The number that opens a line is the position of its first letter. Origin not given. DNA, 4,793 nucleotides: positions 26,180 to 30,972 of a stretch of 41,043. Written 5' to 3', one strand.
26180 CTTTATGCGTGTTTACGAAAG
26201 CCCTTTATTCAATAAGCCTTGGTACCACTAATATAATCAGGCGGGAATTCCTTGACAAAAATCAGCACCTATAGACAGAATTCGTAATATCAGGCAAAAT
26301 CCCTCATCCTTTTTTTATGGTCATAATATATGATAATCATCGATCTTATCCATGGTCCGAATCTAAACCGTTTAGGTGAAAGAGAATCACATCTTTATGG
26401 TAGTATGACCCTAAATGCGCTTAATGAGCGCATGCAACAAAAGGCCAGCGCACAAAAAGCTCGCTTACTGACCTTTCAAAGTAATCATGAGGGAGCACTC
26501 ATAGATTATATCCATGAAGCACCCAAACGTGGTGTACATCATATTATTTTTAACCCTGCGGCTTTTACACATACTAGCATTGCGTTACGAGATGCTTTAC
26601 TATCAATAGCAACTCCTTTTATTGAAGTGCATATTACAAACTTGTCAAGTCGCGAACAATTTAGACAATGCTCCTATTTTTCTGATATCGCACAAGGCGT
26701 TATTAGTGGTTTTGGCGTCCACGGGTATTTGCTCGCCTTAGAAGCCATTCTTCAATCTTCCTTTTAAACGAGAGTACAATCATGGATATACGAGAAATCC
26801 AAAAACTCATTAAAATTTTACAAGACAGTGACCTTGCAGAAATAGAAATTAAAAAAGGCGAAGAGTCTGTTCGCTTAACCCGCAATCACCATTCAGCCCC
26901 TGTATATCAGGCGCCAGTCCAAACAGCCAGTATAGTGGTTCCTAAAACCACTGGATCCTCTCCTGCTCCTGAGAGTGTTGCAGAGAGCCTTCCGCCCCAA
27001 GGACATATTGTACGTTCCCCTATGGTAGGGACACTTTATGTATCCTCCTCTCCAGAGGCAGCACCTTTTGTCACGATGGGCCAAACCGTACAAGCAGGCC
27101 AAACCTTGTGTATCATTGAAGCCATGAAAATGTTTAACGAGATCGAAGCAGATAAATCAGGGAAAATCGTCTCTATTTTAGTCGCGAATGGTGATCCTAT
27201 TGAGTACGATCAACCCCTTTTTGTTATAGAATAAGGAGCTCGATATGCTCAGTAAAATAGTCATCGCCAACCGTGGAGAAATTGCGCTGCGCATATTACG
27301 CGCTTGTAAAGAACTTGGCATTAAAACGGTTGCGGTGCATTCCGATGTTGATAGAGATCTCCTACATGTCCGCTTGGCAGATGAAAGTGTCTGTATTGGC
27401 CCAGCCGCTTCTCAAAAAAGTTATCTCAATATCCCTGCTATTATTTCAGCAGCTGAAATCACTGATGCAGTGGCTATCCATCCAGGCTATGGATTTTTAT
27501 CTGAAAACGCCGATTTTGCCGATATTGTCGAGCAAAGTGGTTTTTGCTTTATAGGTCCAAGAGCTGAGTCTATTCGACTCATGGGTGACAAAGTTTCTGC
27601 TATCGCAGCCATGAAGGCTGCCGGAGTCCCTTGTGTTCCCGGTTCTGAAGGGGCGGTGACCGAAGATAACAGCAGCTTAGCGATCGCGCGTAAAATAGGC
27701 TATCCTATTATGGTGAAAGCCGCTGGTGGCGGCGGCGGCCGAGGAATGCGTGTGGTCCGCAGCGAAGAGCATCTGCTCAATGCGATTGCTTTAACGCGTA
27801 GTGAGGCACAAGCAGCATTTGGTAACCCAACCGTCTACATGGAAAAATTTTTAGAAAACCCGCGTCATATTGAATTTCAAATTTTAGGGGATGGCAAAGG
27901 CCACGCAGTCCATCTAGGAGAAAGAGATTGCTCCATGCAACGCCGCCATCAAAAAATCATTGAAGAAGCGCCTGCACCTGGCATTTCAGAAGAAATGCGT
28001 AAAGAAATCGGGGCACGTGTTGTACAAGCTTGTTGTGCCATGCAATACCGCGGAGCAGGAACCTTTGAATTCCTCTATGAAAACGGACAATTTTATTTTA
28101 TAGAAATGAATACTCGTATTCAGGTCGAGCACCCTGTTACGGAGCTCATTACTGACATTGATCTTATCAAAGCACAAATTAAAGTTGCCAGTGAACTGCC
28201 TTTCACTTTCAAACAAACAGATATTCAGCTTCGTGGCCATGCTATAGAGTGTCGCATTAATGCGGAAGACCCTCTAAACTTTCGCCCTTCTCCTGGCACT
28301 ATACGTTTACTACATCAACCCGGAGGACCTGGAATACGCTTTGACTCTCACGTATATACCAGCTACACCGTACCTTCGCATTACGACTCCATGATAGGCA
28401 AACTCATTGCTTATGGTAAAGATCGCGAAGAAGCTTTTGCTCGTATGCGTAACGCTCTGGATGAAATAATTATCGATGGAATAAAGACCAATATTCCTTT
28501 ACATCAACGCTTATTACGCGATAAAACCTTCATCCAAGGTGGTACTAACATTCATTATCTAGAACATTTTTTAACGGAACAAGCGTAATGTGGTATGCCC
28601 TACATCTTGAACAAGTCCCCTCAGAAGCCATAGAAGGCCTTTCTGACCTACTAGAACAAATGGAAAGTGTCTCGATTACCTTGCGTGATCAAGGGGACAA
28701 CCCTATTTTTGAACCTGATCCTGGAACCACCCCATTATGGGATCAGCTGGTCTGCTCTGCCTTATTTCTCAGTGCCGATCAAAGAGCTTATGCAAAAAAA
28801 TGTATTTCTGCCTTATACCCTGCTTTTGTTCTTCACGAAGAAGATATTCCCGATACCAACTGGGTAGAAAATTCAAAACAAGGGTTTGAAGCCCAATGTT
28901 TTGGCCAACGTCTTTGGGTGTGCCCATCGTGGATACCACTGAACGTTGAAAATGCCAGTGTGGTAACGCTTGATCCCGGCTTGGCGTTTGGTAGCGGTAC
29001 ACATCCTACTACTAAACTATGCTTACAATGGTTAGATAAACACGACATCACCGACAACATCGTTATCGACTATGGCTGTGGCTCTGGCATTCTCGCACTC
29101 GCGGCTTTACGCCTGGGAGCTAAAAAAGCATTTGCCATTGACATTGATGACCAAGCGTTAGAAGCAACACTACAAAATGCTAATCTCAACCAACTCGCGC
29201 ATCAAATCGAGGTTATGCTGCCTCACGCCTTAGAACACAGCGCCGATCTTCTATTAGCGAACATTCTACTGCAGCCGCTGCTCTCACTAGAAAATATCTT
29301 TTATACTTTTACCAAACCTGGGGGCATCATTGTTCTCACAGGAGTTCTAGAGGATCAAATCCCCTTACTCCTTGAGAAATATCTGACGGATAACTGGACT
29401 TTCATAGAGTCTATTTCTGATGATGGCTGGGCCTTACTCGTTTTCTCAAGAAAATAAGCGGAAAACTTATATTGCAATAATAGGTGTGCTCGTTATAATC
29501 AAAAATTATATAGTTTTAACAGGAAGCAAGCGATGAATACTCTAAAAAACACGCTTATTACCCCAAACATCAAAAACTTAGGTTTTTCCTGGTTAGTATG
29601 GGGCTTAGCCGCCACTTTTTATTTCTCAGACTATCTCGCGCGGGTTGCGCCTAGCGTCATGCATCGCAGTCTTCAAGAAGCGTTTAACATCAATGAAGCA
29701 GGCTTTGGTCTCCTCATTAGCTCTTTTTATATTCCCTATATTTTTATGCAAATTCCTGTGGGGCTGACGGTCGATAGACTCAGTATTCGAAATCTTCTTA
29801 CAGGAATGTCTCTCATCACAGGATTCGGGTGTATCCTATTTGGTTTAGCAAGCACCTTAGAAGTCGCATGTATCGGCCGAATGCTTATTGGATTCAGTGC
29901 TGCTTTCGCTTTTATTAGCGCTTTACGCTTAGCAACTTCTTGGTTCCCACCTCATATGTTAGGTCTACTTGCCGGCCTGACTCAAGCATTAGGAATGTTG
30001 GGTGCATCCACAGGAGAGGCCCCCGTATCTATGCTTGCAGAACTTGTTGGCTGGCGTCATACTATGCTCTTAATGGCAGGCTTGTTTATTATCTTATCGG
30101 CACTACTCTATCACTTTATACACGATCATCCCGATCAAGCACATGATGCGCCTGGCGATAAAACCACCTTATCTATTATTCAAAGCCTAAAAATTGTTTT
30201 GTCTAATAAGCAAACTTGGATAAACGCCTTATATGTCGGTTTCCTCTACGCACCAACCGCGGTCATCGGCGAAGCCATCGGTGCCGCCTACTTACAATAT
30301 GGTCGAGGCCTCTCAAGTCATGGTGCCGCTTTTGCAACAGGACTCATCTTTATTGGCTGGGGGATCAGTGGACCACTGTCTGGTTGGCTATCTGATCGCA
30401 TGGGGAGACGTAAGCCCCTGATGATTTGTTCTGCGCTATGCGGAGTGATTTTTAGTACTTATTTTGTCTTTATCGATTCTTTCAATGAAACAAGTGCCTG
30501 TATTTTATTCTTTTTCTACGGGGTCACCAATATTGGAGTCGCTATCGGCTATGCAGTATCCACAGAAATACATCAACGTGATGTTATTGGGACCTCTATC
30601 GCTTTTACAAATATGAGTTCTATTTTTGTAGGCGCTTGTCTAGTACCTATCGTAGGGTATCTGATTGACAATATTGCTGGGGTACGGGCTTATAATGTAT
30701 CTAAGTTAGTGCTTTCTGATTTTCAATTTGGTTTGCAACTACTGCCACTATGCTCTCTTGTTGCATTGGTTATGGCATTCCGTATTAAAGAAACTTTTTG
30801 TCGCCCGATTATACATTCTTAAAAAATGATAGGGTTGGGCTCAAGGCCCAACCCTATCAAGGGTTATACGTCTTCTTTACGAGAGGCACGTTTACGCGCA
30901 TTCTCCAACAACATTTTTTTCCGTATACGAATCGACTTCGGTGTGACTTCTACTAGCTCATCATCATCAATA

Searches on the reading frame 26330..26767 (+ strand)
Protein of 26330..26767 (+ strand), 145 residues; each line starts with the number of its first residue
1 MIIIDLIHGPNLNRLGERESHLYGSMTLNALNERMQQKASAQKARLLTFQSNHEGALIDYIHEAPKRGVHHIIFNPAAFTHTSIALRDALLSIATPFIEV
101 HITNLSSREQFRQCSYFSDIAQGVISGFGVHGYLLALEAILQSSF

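Call 98: search_protein_families(library=pfam, proteins=[window:26330-26767:+], max_evalue=0.001)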
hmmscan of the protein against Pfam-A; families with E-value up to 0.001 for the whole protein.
window:26330-26767:+ (145 aa): 1 family
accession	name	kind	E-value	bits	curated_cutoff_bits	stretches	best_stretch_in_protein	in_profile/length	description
PF01220.24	DHquinase_II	-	2.7e-54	183.1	23.3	1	4-140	2-137/138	Dehydroquinase class II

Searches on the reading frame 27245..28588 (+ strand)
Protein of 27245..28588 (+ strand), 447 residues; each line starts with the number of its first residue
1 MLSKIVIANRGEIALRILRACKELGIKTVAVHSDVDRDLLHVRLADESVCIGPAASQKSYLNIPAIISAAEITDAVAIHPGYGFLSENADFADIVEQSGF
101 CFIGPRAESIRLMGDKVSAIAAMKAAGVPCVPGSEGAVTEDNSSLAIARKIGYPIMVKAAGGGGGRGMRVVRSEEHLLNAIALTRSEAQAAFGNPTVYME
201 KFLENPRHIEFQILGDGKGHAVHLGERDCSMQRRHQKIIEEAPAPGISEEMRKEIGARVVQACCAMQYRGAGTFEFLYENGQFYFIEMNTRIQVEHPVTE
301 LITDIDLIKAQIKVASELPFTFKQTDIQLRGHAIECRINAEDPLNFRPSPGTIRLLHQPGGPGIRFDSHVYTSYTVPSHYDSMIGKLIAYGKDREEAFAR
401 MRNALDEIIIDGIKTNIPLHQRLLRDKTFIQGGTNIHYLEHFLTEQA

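Call 53: search_dna_similar(query=window:27245-28588:+, collection=plasmids, mode=protein, max_rows=12)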
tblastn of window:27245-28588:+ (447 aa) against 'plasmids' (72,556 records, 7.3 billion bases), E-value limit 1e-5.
Records with a match: 1355; places in all: 1990; records where one place covers at least 80% of the query: 1340.
Best place of each record, by identity: 80-90% 1; 60-80% 137; <60% 1217.
By first word of the organism name: Rhizobium 254; Ralstonia 118; Sinorhizobium 110; Pseudosulfitobacter 106; Klebsiella 102; Pantoea 80; Agrobacterium 42; Salmonella 26; Paracoccus 26; Azospirillum 26; and 141 more.
By predicted mobility (MOB-suite, as given by PLSDB): non-mobilizable 770; conjugative 321; mobilizable 264.
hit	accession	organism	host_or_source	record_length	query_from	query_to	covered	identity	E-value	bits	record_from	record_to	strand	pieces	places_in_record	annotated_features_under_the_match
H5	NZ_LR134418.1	Legionella adelaidensis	environmental,Cooling tower water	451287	1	445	100%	80.9%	0e+0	740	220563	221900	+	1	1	accC: acetyl-CoA carboxylase biotin carboxylase subunit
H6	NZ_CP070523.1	Morganella morganii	Homo sapiens,pressure ulcer swab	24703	1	443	99%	71.4%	0e+0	640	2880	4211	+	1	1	accC: acetyl-CoA carboxylase biotin carboxylase subunit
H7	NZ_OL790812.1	Proteus mirabilis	-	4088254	1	443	99%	71.2%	0e+0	620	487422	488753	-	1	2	none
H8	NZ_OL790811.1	Proteus mirabilis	-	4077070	1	443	99%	71.2%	0e+0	620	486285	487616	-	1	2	none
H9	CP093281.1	Pseudomonas silvicola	Cunninghamia lanceolata,cell ...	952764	1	443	99%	70.9%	7e-175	641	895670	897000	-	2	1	none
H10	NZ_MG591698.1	Escherichia coli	Homo sapiens,feces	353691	1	446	100%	70.0%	0e+0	635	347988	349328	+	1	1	accC: acetyl-CoA carboxylase biotin carboxylase subunit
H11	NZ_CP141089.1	Escherichia coli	Homo sapiens,Infected Human Urine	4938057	1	446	100%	70.0%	0e+0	635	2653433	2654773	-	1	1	none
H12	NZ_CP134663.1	Escherichia coli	Larus michahellis,bacteria,cloaca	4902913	1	446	100%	70.0%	0e+0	635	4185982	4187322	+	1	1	none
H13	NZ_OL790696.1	Escherichia coli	-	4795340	1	446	100%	69.8%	0e+0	634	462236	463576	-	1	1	none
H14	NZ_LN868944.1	Salmonella enterica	Homo sapiens,feces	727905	1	446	100%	69.6%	0e+0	627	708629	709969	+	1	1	accC: acetyl-CoA carboxylase biotin carboxylase subunit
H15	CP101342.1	Salmonella enterica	Homo sapiens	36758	1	446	100%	69.6%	0e+0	627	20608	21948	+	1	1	accC: acetyl-CoA carboxylase biotin carboxylase subunit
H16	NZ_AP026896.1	Aeromonas caviae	Microbe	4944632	1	443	99%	70.0%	0e+0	633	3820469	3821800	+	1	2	none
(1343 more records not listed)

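Call 88: find_homologous_proteins(query=window:27245-28588:+, max_evalue=1e-150)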
Query window:27245-28588:+ (447 aa): 7996 proteins with E <= 1e-150 among 8000 candidates; the best 120 are listed.
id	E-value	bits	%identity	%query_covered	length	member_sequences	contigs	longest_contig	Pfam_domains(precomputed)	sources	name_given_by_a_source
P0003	0.0e+0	1008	100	100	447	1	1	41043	PF02786.23,PF00289.29,PF02222.28,PF07478.19,PF02785.26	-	-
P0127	3.6e-251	852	84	100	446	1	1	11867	PF02786.23,PF00289.29,PF02222.28,PF02655.20,PF07478.19,PF02785.26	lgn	-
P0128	4.3e-250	848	83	100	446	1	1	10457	PF02786.23,PF00289.29,PF02222.28,PF07478.19,PF02785.26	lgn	-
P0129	6.0e-250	848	83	99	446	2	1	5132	PF02786.23,PF00289.29,PF02222.28,PF07478.19,PF02785.26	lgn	-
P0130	3.1e-249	845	82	100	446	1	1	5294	PF02786.23,PF00289.29,PF02222.28,PF07478.19,PF02785.26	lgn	-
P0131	4.3e-249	845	82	100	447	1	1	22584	PF02786.23,PF00289.29,PF02222.28,PF02655.20,PF07478.19,PF02785.26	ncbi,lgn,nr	ncbi:TPA: acetyl-CoA carboxylase biotin carboxylase subunit [Legionella pneumophila]|nr:acetyl-CoA c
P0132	5.1e-249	844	81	100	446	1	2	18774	PF02786.23,PF00289.29,PF02222.28,PF02655.20,PF07478.19,PF02785.26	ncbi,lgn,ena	-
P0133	7.8e-249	844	83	100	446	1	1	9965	PF02786.23,PF00289.29,PF02222.28,PF07478.19,PF02785.26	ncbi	-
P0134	9.4e-249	844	82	100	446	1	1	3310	PF02786.23,PF00289.29,PF02222.28,PF07478.19,PF02785.26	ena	-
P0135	1.8e-248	843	83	100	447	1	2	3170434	PF02786.23,PF00289.29,PF02222.28,PF07478.19,PF02785.26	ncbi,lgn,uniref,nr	ncbi:acetyl CoA carboxylase, biotin carboxylase subunit [Legionella beliardensis]|uniref:Biotin carb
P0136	2.2e-248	842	82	100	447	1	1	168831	PF02786.23,PF00289.29,PF02222.28,PF02655.20,PF07478.19,PF02785.26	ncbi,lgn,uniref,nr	ncbi:acetyl-CoA carboxylase biotin carboxylase subunit [Legionella pneumophila]|uniref:acetyl-CoA ca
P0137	2.7e-248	842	82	100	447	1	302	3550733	PF02786.23,PF00289.29,PF02222.28,PF02655.20,PF07478.19,PF02785.26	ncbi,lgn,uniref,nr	ncbi:TPA: acetyl-CoA carboxylase biotin carboxylase subunit [Legionella pneumophila]|uniref:Biotin c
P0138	2.7e-248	842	82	100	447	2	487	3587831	PF02786.23,PF00289.29,PF02222.28,PF02655.20,PF07478.19,PF02785.26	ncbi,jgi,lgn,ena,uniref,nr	ncbi:TPA: acetyl-CoA carboxylase biotin carboxylase subunit [Legionella pneumophila subsp. pneumophi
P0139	2.7e-248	842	83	100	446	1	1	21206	PF02786.23,PF00289.29,PF02222.28,PF07478.19,PF02785.26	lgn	-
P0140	3.0e-248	842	82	100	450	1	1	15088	PF02786.23,PF00289.29,PF02222.28,PF07478.19,PF02785.26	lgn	-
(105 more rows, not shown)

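Call 89: find_encoding_contigs(protein=P0127, flank=10000, max_places=2)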
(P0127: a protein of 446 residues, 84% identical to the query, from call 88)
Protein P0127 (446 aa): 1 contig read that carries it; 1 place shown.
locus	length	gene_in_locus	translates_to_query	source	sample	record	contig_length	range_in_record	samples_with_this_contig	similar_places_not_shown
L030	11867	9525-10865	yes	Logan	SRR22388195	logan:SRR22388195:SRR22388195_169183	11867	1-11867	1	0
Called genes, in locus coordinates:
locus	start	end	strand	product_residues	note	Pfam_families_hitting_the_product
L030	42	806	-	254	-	PF01066:CDP-OH_P_transf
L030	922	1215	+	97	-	PF12112:DUF3579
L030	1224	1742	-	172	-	-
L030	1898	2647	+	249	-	PF00970:FAD_binding_6, PF00175:NAD_binding_1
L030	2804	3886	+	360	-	PF00274:Glycolytic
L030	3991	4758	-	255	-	PF03372:Exo_endo_phos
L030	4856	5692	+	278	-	PF00561:Abhydrolase_1, PF03096:Ndr (weak), PF12146:Hydrolase_4, PF12697:Abhydrolase_6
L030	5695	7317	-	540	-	PF07504:FTP (weak), PF01447:Peptidase_M4, PF02868:Peptidase_M4_C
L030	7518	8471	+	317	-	PF01300:Sua5_yciO_yrdC, PF03481:Sua5_C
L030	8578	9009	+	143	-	PF01220:DHquinase_II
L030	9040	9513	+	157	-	PF00364:Biotin_lipoyl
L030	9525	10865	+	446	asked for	PF00289:Biotin_carb_N, PF02222:ATP-grasp (weak), PF02655:ATP-grasp_3 (faint), PF02786:CPSase_L_D2, PF07478:Dala_Dala_lig_C, PF02785:Biotin_carb_C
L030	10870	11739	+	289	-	PF06325:PrmA, PF05175:MTS, PF03602:Cons_hypoth95 (weak), PF13489:Methyltransf_23 (weak), PF13847:Methyltransf_31, PF08241:Methyltransf_11 (faint), PF13649:Methyltransf_25 (weak)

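Call 90: find_encoding_contigs(protein=P0128, flank=10000, max_places=2)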
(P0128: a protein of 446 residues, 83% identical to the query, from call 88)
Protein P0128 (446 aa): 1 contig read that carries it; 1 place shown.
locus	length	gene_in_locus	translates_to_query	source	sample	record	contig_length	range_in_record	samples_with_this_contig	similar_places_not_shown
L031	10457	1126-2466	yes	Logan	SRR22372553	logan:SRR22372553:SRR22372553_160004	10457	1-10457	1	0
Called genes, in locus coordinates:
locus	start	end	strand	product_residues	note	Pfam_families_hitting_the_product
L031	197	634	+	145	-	PF01220:DHquinase_II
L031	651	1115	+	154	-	PF00364:Biotin_lipoyl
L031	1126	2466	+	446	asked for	PF00289:Biotin_carb_N, PF02222:ATP-grasp (weak), PF02786:CPSase_L_D2, PF07478:Dala_Dala_lig_C, PF02785:Biotin_carb_C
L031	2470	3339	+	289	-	PF06325:PrmA, PF05175:MTS, PF13847:Methyltransf_31, PF13649:Methyltransf_25 (weak)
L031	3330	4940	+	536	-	PF02142:MGS, PF01808:AICARFT_IMPCHas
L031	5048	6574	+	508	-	-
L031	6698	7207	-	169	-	-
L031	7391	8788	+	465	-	PF02321:OEP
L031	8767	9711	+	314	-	PF25919:BSH_CusB (faint), PF25973:BSH_CzcB, PF25944:Beta-barrel_RND (weak), PF25954:Beta-barrel_RND_2, PF25967:RND-MFP_C, PF25975:CzcB_C, PF25989:YknX_C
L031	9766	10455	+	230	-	?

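Call 91: find_encoding_contigs(protein=P0139, flank=10000, max_places=2)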
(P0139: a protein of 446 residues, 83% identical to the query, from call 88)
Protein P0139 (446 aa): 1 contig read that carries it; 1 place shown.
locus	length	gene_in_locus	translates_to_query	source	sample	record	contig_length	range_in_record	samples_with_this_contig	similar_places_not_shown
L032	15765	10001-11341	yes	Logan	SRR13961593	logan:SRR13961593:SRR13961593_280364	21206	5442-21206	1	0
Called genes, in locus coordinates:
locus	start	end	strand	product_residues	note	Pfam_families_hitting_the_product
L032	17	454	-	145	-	PF02566:OsmC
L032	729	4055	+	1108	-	PF12796:Ank_2 (faint)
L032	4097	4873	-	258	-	PF00563:EAL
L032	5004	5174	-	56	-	-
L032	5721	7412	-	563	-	PF01447:Peptidase_M4, PF02868:Peptidase_M4_C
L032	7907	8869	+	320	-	PF01300:Sua5_yciO_yrdC, PF03481:Sua5_C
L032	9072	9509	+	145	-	PF01220:DHquinase_II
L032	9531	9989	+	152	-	PF00364:Biotin_lipoyl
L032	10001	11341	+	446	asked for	PF00289:Biotin_carb_N, PF02222:ATP-grasp, PF02786:CPSase_L_D2, PF07478:Dala_Dala_lig_C, PF02785:Biotin_carb_C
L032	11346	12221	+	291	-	PF06325:PrmA, PF05175:MTS, PF13489:Methyltransf_23 (weak), PF13847:Methyltransf_31, PF08241:Methyltransf_11 (weak), PF08242:Methyltransf_12, PF13649:Methyltransf_25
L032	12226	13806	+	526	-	PF02142:MGS, PF01808:AICARFT_IMPCHas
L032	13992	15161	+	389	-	PF00083:Sugar_tr, PF07690:MFS_1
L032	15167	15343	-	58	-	-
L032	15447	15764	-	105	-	?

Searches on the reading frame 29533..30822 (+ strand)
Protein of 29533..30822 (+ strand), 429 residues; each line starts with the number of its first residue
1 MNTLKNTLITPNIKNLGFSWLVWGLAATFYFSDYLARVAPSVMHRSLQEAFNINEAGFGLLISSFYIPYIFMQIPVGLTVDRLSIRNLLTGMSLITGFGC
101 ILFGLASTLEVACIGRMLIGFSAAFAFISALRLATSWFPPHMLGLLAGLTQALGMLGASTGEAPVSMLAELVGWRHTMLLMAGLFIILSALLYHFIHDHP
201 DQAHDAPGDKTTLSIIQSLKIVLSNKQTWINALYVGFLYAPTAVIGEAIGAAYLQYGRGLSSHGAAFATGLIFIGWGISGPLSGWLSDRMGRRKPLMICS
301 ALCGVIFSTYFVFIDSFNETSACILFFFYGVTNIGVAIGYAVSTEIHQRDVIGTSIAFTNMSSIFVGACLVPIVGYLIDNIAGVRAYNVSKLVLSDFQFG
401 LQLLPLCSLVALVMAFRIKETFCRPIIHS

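Call 100: search_protein_families(library=pfam, proteins=[window:29533-30822:+], max_evalue=0.00001)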
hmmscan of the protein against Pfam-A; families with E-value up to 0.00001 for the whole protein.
window:29533-30822:+ (429 aa): 2 families
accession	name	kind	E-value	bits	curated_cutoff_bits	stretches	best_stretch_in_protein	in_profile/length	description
PF07690.21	MFS_1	-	7.3e-48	163.7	33.4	2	30-372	5-347/347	Major Facilitator Superfamily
PF00083.30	Sugar_tr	-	1.5e-06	27.8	22.3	0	49-195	43-190/452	Sugar (and other) transporter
